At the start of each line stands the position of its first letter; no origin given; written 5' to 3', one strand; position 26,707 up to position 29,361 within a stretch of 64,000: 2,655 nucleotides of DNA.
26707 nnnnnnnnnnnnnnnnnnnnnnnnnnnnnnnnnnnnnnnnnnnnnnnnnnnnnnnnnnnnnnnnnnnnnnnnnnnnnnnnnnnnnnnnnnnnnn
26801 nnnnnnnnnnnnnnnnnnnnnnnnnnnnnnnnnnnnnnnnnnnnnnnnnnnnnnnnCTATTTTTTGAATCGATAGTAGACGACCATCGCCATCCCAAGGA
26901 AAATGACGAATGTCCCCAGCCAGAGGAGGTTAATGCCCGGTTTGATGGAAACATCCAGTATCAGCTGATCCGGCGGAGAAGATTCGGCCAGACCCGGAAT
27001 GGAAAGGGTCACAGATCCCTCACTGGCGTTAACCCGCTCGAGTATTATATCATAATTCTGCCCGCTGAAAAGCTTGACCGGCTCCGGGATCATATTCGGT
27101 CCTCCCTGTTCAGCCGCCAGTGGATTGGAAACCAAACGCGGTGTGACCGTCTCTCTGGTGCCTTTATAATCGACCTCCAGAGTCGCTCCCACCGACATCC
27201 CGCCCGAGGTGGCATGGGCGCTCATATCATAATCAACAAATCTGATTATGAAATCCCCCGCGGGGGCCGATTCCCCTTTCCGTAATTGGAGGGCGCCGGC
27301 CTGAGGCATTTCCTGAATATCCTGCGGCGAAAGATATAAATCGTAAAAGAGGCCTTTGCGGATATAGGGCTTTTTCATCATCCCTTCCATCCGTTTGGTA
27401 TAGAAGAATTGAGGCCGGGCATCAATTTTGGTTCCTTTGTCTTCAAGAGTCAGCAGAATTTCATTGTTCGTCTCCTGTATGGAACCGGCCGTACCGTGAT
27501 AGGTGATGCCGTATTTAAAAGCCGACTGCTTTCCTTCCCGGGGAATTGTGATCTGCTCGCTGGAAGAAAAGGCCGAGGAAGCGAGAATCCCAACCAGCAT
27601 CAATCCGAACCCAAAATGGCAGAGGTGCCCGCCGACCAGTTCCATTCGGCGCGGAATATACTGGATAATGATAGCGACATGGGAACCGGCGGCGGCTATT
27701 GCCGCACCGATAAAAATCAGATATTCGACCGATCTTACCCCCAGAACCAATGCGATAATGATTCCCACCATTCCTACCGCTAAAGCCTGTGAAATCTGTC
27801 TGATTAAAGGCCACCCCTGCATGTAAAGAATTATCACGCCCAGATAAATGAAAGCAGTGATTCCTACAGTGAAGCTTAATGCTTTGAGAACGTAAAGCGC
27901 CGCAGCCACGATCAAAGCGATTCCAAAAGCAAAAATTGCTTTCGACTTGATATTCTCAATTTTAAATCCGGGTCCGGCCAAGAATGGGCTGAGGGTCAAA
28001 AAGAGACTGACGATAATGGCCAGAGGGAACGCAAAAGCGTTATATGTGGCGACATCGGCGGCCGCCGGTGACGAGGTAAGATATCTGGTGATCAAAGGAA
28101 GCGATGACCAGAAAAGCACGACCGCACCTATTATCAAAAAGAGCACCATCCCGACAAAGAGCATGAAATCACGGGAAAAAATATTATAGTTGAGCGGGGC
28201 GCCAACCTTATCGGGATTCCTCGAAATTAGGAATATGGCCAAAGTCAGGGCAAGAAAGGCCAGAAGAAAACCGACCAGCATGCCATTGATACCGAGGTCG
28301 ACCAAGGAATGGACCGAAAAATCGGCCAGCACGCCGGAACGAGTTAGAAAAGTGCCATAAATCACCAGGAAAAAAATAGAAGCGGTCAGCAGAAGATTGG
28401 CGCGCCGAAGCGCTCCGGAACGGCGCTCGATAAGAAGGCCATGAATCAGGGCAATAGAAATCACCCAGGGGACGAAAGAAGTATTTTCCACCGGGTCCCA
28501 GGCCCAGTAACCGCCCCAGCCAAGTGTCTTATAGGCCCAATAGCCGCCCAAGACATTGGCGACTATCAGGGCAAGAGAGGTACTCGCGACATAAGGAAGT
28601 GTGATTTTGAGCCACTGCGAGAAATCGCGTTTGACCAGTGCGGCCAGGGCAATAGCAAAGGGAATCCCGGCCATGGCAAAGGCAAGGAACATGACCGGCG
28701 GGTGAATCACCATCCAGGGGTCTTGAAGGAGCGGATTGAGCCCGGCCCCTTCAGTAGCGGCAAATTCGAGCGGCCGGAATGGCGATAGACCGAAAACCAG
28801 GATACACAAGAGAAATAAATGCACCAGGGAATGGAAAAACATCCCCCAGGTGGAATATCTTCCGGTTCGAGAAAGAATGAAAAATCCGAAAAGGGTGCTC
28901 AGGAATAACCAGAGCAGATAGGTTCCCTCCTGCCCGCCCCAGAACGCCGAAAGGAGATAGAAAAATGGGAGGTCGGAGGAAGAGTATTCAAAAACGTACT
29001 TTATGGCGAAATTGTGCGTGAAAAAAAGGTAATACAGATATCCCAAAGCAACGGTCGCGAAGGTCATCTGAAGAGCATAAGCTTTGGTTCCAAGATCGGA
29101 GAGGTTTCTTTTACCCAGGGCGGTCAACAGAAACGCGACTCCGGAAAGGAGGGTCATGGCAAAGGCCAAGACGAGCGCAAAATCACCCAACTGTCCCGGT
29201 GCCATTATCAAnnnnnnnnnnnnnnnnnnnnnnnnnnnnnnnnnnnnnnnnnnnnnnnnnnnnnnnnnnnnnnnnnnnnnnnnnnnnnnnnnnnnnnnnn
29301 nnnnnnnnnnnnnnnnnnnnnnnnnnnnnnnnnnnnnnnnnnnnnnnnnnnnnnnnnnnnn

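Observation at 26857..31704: Variant System I cytochrome c maturation operon: CcmE with CxxxY heme-binding motif, no ccmG/ccmH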

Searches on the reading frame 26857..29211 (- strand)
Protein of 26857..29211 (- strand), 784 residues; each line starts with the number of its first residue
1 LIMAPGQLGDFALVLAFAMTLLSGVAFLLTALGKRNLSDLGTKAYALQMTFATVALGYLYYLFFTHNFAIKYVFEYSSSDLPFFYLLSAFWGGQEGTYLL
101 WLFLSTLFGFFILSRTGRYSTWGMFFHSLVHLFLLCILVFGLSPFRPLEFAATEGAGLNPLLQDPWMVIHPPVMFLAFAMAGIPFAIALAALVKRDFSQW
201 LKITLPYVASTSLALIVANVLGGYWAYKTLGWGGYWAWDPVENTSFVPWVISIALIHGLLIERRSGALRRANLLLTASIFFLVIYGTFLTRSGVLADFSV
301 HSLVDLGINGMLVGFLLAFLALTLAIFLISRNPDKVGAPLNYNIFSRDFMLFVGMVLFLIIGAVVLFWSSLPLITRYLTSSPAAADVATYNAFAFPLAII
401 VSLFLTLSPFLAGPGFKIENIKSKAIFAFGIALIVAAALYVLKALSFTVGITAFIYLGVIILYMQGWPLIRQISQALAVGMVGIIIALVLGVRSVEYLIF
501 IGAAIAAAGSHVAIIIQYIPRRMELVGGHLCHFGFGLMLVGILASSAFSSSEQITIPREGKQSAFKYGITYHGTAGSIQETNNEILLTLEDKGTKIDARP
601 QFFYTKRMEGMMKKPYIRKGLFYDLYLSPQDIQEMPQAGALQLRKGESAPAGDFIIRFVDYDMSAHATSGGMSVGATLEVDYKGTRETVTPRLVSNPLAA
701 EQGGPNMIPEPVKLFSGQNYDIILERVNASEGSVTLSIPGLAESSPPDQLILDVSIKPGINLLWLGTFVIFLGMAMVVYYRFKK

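Call 5: search_protein_families(library=pfam, proteins=[window:26857-29211:-], max_evalue=0.01)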
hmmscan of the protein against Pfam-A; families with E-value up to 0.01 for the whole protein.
window:26857-29211:- (784 aa): 3 families
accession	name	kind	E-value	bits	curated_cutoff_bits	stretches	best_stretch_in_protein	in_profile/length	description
PF01578.25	Cytochrom_C_asm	-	6.1e-26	91.8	29.9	1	92-292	2-206/212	Cytochrome C assembly protein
PF16327.10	CcmF_C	-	2e-11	44.1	28.7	1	315-628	3-282/323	Cytochrome c-type biogenesis protein CcmF C-terminal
PF05140.19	ResB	-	0.0053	16.1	24.6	0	744-781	414-451/486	ResB-like family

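Call 26: search_solved_structures(query=window:26857-29211:-, max_evalue=0.01, show_alignments=2)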
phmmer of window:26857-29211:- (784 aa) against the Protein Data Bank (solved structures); distinct sequences matched with E-value up to 0.01: 1.
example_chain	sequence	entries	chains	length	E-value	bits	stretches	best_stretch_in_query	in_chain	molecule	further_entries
6zmq_A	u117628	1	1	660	1.2e-46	162.5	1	3-461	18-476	Cytochrome C-type biogenesis protein ccmF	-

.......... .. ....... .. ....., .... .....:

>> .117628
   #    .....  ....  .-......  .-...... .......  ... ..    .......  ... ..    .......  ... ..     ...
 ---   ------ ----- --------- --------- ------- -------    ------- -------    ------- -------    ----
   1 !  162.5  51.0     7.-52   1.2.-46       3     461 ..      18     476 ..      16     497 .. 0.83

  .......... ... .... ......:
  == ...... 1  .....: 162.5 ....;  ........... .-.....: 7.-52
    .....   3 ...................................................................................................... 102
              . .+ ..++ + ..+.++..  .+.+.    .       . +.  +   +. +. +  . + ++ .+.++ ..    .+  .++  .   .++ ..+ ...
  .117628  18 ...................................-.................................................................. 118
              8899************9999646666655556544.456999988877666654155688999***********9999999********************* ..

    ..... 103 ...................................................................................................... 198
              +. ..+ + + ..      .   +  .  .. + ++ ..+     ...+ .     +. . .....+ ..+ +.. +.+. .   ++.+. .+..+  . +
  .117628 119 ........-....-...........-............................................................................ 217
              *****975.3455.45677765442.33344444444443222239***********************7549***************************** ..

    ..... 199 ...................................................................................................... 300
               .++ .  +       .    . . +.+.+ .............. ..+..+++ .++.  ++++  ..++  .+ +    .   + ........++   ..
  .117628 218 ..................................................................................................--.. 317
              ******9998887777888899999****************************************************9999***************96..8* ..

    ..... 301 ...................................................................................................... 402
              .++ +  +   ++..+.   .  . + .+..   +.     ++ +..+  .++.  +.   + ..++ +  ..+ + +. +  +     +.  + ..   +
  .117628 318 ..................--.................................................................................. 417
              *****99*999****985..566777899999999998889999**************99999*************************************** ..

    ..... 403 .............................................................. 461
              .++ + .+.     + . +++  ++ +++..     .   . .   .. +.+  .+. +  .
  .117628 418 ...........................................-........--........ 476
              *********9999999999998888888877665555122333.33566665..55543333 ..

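Call 33: find_encoding_contigs(protein=window:26857-29205:-, flank=10000, max_places=10)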
Protein window:26857-29205:- (782 aa): no gene with exactly this product is on record in the collection.

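Call 38: find_homologous_proteins(query=window:26860-29205:-, max_evalue=0.001)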
Query window:26860-29205:- (782 aa): 7992 proteins with E <= 0.001 among 8000 candidates; the best 120 are listed.
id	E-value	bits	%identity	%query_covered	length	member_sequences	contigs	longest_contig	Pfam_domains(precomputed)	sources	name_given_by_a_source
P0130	0.0e+0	1719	100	100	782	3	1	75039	PF16327.11,PF01578.26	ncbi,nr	ncbi:MAG: cytochrome c biogenesis protein CcsA [candidate division Zixibacteria bacterium]|nr:cytoch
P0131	0.0e+0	1243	71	99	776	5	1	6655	PF16327.11,PF01578.26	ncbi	-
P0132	0.0e+0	1225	70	100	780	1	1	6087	PF16327.11,PF01578.26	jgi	jgi:cytochrome c-type biogenesis protein CcmF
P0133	0.0e+0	1219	70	100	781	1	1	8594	PF16327.11,PF01578.26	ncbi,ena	-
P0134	0.0e+0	1208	69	100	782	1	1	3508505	PF16327.11,PF01578.26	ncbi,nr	ncbi:putative Cytochrome c assembly protein [Candidatus Zixiibacteriota bacterium]|nr:putative Cytoc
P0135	0.0e+0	1205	69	100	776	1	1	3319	PF16327.11,PF01578.26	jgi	-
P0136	0.0e+0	1193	66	100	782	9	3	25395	PF16327.11,PF01578.26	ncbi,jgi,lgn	-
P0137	0.0e+0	1186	67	100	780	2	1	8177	PF16327.11,PF01578.26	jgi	jgi:cytochrome c-type biogenesis protein CcmF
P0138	0.0e+0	1185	66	100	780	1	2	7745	PF16327.11,PF01578.26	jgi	jgi:cytochrome c-type biogenesis protein CcmF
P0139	0.0e+0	1183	67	99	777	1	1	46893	PF16327.11,PF01578.26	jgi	jgi:cytochrome c-type biogenesis protein CcmF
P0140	0.0e+0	1173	68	98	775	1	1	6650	PF16327.11,PF01578.26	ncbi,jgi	jgi:cytochrome c-type biogenesis protein CcmF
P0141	0.0e+0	1038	59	100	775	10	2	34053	PF16327.11,PF05140.20,PF01578.26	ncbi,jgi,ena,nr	ncbi:MAG TPA: hypothetical protein ENH25_10655 [candidate division Zixibacteria bacterium]|nr:hypoth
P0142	0.0e+0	1038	59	100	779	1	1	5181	PF16327.11,PF01578.26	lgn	-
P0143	0.0e+0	1029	58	100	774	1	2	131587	PF16327.11,PF01578.26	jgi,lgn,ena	-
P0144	0.0e+0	1028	59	100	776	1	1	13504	PF16327.11,PF05140.20,PF01578.26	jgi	-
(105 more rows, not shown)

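Call 39: find_encoding_contigs(protein=P0130, flank=10000, max_places=5)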
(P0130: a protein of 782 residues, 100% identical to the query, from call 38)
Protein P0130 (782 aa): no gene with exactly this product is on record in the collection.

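Call 40: list_cluster_members(proteins=[P0130])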
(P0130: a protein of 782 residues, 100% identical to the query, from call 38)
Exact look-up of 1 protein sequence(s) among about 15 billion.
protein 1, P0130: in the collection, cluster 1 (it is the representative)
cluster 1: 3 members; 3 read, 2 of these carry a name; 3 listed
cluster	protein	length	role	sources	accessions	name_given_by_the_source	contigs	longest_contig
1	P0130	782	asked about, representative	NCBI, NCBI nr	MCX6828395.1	MAG: cytochrome c biogenesis protein CcsA [candidate division Zixibacteria bacterium] | cytochrome c biogenesis protein CcsA [candidate division Zixibacteria bacterium]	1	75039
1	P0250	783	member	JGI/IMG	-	cytochrome c-type biogenesis protein CcmF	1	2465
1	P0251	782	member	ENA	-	-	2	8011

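Call 41: find_encoding_contigs(protein=P0251, flank=10000, max_places=5)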
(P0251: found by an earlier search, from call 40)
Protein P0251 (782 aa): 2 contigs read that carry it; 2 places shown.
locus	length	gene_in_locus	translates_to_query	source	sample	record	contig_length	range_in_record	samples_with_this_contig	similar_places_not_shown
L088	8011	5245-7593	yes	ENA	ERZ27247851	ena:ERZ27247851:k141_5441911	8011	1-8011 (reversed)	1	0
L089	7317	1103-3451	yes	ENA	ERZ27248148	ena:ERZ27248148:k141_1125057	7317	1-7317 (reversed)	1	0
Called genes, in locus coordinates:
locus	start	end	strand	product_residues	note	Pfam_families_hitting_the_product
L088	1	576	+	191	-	?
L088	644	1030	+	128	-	-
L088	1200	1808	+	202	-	-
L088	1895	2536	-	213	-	-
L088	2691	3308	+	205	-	PF00005:ABC_tran, PF02463:SMC_N, PF13304:AAA_21 (faint)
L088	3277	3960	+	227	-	PF03379:CcmB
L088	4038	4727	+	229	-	PF01578:Cytochrom_C_asm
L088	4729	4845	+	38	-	PF20077:CcmD_alt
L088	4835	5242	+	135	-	PF03100:CcmE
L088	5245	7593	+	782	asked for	PF01578:Cytochrom_C_asm, PF16327:CcmF_C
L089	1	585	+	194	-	?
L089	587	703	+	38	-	PF20077:CcmD_alt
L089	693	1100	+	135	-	PF03100:CcmE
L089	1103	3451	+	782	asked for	PF01578:Cytochrom_C_asm, PF16327:CcmF_C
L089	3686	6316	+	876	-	-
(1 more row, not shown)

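Call 63: search_protein_families(library=ncbifam, proteins=[window:26860-29205:-, L088:2691-3308:+], max_evalue=0.001)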
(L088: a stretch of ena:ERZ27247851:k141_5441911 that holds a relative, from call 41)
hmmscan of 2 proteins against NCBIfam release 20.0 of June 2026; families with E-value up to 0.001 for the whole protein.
window:26860-29205:- (782 aa): 4 families
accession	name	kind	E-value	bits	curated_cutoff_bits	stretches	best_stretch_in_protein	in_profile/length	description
TIGR03145.1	cyt_nit_nrfE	subfamily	4.7e-70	237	927.3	1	5-626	4-592/631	heme lyase NrfEFG subunit NrfE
TIGR00353.1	nrfE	subfamily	4.2e-65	220.7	569.05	1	53-625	1-533/578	heme lyase CcmF/NrfE family subunit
NF007691.0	PRK10369.1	subfamily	2.9e-48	165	394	1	6-439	7-440/573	heme lyase NrfEFG subunit NrfE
TIGR03144.1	cytochr_II_ccsB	equivalog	2e-10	40.8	187.6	1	213-283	171-235/252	c-type cytochrome biogenesis protein CcsB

L088:2691-3308:+ (205 aa): 191 families (the best 25 are shown)
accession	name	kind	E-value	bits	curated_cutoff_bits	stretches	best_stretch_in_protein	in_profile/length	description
TIGR01189.1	ccmA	equivalog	3.5e-36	124.7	131.6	1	4-191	1-187/198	heme ABC exporter ATP-binding protein CcmA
TIGR03740.1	galliderm_ABC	subfamily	4.1e-36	124.7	309.75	1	4-187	1-179/223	lantibiotic protection ABC transporter ATP-binding subunit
NF010061.0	PRK13538.1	equivalog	7.5e-36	123.6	195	1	3-191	5-192/211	cytochrome c biogenesis heme-transporting ATPase CcmA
TIGR01188.1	drrA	subfamily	2.1e-33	115.9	312.45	1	11-201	1-191/302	daunorubicin resistance ABC transporter, ATP-binding protein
NF010060.0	PRK13537.1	equivalog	1.9e-31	109.1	521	1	3-201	15-217/314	nodulation factor ABC transporter ATP-binding protein NodI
TIGR01288.1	nodI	equivalog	3.1e-31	108.5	424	1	3-201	4-206/303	nodulation factor ABC transporter ATP-binding protein NodI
NF010059.0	PRK13536.1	equivalog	7.2e-31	107.2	549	1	2-201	42-245/342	nodulation factor ABC transporter ATP-binding protein NodI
TIGR02868.1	CydC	equivalog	6.8e-30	104.2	329.05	1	3-187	334-527/530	thiol reductant ABC exporter subunit CydC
TIGR03864.1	PQQ_ABC_ATP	hypoth_equivalog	1.7e-29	103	302.25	1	4-188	2-190/236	ABC transporter, ATP-binding subunit, PQQ-dependent alcohol dehydrogenase system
TIGR03522.1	GldA_ABC_ATP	equivalog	2e-29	103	402.6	1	4-189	3-190/301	gliding motility-associated ABC transporter ATP-binding subunit GldA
TIGR03608.1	L_ocin_972_ABC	subfamily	3.3e-29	101.8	254.85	1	6-199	1-202/206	putative bacteriocin export ABC transporter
NF007601.2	PRK10247.1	equivalog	1e-28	100.2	292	1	4-200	2-201/204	iron efflux ABC transporter ATP-binding subunit FetA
NF040933.2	ABC_arch_GlcV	equivalog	8.9e-28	97.2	450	1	3-200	2-212/357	glucose ABC transporter ATP-binding protein GlcV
TIGR02857.1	CydD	equivalog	9.1e-28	97.5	435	1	3-201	321-527/529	thiol reductant ABC exporter subunit CydD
NF033858.1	ABC2_perm_RbbA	equivalog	1.3e-27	96.1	1050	1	4-189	267-456/909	ribosome-associated ATPase/putative transporter RbbA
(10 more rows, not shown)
